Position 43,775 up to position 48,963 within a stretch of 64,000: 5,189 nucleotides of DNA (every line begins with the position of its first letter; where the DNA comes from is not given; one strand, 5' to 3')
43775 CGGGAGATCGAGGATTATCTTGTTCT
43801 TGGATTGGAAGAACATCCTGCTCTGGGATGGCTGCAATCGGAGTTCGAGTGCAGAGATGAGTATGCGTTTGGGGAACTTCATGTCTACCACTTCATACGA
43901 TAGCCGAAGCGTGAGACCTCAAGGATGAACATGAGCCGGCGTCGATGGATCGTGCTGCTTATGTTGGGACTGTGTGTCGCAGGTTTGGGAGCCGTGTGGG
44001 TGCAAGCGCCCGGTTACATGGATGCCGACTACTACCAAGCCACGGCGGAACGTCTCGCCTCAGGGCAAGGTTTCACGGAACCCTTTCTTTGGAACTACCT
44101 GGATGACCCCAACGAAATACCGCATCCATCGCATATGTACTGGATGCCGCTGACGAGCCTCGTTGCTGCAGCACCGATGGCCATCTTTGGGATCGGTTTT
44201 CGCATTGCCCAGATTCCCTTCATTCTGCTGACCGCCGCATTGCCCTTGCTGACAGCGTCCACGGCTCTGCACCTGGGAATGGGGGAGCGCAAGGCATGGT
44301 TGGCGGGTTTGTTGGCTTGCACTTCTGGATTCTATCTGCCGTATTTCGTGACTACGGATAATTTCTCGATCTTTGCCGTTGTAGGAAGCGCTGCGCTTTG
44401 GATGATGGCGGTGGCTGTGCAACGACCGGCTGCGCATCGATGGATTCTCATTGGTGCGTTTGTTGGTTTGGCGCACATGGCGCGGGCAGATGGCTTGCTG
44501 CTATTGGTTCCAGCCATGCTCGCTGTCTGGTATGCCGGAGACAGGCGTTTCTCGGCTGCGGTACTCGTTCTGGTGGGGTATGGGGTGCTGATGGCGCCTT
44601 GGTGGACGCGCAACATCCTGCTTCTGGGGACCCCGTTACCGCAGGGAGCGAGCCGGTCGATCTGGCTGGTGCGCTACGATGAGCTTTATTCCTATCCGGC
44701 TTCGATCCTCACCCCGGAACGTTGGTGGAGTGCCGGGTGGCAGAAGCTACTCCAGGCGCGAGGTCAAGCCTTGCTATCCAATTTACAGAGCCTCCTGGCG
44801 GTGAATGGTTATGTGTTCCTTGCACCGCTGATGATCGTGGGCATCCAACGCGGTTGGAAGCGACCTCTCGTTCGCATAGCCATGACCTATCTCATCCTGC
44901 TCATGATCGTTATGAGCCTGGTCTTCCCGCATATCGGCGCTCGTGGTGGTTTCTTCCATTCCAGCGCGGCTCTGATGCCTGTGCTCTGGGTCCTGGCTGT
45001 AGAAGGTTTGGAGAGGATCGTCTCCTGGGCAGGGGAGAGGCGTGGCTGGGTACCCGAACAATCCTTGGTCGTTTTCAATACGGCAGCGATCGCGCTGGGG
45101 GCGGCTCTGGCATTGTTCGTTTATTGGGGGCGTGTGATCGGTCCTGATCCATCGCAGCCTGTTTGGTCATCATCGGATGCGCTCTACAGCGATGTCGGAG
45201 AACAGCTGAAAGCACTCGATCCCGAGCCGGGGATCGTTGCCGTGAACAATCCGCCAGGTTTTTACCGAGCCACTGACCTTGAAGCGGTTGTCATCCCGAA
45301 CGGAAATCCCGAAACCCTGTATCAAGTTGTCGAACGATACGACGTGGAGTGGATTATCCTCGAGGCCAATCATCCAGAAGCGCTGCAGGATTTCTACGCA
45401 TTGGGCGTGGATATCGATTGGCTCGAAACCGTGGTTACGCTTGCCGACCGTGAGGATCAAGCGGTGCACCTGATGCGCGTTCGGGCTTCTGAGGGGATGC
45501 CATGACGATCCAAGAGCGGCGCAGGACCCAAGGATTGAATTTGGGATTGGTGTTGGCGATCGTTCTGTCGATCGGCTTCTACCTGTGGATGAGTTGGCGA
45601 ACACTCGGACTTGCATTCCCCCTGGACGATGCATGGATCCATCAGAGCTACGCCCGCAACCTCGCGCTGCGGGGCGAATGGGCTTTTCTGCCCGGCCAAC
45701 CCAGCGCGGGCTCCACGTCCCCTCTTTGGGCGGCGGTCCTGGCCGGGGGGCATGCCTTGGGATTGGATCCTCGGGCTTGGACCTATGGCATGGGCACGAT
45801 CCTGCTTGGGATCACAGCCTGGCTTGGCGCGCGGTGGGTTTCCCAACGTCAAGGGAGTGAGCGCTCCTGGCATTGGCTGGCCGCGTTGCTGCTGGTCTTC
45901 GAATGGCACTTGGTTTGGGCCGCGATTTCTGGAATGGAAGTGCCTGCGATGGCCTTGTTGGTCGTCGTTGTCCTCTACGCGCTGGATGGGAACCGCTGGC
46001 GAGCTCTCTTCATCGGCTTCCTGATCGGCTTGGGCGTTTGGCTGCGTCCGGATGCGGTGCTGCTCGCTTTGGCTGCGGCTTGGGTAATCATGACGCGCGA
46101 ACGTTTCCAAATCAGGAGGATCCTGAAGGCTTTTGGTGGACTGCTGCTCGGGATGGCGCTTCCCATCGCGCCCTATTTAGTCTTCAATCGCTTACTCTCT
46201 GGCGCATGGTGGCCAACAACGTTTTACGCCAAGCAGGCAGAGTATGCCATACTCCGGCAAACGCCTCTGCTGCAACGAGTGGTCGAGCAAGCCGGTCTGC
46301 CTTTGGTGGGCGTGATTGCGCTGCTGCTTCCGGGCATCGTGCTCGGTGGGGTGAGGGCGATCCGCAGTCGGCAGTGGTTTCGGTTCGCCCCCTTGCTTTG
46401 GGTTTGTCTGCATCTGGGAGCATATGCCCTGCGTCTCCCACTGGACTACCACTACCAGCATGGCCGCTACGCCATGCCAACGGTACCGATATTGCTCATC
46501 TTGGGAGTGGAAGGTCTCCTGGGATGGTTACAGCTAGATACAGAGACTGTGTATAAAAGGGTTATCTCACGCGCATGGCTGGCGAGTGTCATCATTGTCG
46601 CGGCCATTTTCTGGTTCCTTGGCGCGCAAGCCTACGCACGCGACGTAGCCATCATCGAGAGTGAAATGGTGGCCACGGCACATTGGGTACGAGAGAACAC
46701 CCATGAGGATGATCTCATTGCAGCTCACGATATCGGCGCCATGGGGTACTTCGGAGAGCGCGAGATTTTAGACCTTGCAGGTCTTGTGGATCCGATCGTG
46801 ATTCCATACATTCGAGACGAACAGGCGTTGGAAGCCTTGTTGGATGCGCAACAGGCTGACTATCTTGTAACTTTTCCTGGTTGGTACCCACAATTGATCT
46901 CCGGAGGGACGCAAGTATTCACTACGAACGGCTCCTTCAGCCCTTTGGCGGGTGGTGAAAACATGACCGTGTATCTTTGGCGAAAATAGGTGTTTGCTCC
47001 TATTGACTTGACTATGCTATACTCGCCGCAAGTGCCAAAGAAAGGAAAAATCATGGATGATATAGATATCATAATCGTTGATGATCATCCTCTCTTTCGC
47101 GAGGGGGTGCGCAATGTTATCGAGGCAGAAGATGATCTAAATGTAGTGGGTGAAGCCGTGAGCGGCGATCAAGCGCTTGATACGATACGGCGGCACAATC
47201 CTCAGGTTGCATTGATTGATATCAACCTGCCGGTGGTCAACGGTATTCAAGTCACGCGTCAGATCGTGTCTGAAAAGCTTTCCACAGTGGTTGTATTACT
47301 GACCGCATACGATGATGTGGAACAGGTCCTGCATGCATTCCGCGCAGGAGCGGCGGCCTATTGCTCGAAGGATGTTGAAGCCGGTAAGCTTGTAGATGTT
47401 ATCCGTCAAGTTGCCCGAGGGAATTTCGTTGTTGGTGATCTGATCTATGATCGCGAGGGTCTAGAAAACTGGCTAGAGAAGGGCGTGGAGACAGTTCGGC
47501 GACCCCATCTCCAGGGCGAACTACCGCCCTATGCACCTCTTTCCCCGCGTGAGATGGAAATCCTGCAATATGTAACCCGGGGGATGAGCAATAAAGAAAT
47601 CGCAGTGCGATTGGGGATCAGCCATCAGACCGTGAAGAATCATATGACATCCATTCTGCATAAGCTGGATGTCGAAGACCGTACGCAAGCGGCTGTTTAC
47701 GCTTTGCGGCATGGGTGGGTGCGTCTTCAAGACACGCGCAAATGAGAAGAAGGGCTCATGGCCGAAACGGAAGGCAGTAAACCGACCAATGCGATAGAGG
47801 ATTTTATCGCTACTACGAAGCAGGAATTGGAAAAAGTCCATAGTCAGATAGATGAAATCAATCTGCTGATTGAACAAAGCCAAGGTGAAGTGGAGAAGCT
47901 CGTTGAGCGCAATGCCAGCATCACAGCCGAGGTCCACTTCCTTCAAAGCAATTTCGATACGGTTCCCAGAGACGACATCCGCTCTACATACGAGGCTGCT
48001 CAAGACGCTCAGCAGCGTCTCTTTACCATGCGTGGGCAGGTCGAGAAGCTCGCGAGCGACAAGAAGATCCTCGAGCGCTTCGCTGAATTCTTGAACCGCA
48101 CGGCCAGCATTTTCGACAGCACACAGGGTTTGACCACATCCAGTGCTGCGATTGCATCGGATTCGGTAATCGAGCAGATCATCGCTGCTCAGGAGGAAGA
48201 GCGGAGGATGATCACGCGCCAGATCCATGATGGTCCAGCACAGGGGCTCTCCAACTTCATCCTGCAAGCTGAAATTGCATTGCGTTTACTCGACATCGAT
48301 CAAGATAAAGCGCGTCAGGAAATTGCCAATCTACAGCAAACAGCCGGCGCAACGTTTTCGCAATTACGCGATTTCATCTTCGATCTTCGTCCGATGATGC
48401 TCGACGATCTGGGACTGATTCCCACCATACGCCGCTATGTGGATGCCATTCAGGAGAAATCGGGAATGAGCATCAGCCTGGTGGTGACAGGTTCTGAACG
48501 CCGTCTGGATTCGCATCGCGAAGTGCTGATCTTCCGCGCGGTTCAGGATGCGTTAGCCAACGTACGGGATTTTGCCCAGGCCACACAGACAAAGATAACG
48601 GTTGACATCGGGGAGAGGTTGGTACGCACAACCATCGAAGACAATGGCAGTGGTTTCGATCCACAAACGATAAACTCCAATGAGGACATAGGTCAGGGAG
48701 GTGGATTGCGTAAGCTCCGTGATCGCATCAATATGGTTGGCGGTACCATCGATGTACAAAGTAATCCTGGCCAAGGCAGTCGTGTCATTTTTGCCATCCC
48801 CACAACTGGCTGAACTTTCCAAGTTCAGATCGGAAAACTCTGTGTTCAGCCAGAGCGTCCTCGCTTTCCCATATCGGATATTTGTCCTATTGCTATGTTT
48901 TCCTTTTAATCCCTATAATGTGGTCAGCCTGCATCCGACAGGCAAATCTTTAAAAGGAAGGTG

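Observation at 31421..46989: Uninterrupted array of ten GT-C-like polytopic membrane proteins (~15.6 kb) with no cytoplasmic glycosylation genes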

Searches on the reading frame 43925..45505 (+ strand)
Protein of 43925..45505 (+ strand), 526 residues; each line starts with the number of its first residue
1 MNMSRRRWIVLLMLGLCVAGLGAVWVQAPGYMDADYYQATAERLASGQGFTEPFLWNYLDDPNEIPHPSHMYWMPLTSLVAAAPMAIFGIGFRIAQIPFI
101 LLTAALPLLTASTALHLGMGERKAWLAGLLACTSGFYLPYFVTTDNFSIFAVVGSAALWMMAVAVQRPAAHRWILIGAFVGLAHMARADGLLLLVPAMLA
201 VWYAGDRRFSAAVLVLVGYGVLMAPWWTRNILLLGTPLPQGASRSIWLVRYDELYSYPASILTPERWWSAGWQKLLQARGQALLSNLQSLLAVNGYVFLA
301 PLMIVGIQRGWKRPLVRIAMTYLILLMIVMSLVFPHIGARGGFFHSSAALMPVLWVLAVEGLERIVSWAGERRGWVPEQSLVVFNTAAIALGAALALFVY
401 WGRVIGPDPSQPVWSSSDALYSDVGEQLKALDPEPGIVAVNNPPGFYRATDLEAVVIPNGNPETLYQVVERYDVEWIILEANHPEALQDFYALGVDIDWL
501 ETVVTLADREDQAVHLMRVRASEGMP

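Call 5: search_protein_families(library=pfam, proteins=[window:43925-45505:+], max_evalue=0.1)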
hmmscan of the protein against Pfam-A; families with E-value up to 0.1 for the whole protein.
window:43925-45505:+ (526 aa): 1 family
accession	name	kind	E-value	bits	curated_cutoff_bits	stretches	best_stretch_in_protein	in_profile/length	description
PF13231.12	PMT_2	-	1.2e-05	26.1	26.1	1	75-217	4-146/160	Dolichyl-phosphate-mannose-protein mannosyltransferase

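Call 6: search_protein_families(library=ncbifam, proteins=[window:43925-45505:+], max_evalue=0.1)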
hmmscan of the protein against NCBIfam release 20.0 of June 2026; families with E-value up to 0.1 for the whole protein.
window:43925-45505:+ (526 aa): 0 families

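Call 10: find_encoding_contigs(protein=window:43925-45505:+, flank=10000, max_places=6)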
Protein window:43925-45505:+ (526 aa): no gene with exactly this product is on record in the collection.
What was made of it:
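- Tried and rejected: The exact-sequence look-up of G9 failed (call 10).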

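Call 87: search_solved_structures(query=A8, max_evalue=5)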
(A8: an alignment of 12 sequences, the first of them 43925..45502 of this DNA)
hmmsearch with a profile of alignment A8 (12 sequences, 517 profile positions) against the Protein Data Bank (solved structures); distinct sequences matched with E-value up to 5: 0.

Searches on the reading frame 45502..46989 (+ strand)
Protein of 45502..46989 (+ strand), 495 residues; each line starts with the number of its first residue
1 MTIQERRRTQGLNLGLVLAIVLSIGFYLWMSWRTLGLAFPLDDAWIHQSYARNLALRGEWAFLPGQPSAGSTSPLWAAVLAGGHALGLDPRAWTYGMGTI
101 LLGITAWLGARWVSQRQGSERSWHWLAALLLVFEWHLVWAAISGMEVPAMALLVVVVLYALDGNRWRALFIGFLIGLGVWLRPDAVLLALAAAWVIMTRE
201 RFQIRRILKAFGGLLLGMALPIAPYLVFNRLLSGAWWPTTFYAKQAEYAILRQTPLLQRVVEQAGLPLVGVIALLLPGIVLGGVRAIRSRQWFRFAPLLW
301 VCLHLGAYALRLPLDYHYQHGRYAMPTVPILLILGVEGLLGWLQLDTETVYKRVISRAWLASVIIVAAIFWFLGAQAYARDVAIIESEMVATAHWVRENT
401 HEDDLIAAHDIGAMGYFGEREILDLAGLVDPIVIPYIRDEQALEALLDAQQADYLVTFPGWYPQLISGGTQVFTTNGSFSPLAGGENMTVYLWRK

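Call 5: search_protein_families(library=pfam, proteins=[window:45502-46989:+], max_evalue=0.1)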
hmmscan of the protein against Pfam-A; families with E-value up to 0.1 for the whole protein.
window:45502-46989:+ (495 aa): 0 families

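Call 6: search_protein_families(library=ncbifam, proteins=[window:45502-46989:+], max_evalue=0.1)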
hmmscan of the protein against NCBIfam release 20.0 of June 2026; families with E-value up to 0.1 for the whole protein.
window:45502-46989:+ (495 aa): 1 family
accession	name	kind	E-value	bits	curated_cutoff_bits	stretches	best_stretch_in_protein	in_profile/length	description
NF047440.1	LA3751_2_3_fam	subfamily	1.8e-13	50.1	200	1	100-355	106-369/460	LA_3751/LA_3752 family putative glycosyltransferase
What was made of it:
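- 45502..46989 (+): G10: AftB-like GT-C, paralogue of G1, 495 aa, invariant D42 and D43 (DDAWI), with a C-terminal domain. NCBIfam LA_3751/LA_3752 putative glycosyltransferase at 1.8e-13 (call 6).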

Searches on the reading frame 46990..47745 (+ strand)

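Call 8: search_protein_families(library=pfam, proteins=[window:46990-47745:+], max_evalue=0.001)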
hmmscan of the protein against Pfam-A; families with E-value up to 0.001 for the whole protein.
window:46990-47745:+ (251 aa): 8 families
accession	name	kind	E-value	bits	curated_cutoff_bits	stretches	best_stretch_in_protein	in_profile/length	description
PF00072.30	Response_reg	-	7.9e-27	94.1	30.2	1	27-138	1-110/111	Response regulator receiver domain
PF00196.25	GerE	-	4.9e-22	77.7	23.5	1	183-238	2-57/57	Bacterial regulatory proteins, luxR family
PF04545.22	Sigma70_r4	-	9.5e-07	28.7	24.1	1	184-226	5-48/50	Sigma-70, region 4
PF08281.18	Sigma70_r4_2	-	2.8e-06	27.3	25.7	1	184-220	11-48/54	Sigma-70, region 4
PF13936.12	HTH_38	-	1.4e-05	25.1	27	1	190-218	12-40/44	Helix-turn-helix domain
PF13384.12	HTH_23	-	7.6e-05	22.9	24.6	1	189-216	8-35/50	Homeodomain-like domain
PF13412.12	HTH_24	-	0.00062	19.7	21.9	1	189-219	6-38/48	Winged helix-turn-helix DNA-binding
PF13518.12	HTH_28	-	0.00088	19.8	25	0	190-217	4-31/52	Helix-turn-helix domain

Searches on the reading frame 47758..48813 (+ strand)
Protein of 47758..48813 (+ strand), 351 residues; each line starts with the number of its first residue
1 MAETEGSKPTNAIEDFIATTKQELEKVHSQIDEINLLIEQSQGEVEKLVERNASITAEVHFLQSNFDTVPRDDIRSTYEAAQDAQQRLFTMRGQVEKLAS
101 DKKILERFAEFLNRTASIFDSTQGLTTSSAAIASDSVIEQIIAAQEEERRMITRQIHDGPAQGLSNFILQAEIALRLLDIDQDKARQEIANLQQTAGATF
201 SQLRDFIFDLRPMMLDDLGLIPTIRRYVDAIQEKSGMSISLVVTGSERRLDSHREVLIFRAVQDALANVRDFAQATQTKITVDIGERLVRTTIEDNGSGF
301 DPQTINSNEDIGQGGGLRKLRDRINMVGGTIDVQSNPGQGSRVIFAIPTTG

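Call 9: search_protein_families(library=pfam, proteins=[window:47758-48813:+], max_evalue=0.001)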
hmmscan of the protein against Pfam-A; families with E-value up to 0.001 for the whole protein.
window:47758-48813:+ (351 aa): 3 families
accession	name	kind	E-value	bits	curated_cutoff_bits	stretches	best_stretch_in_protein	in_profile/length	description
PF07730.19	HisKA_3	-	2.4e-14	54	24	1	148-213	1-66/68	Histidine kinase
PF02518.31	HATPase_c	-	5.9e-12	46.4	26.4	1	255-349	3-109/111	Histidine kinase-, DNA gyrase B-, and HSP90-like ATPase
PF05384.16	DegS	-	1.5e-06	28.2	27.6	1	19-109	24-114/159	Sensor protein DegS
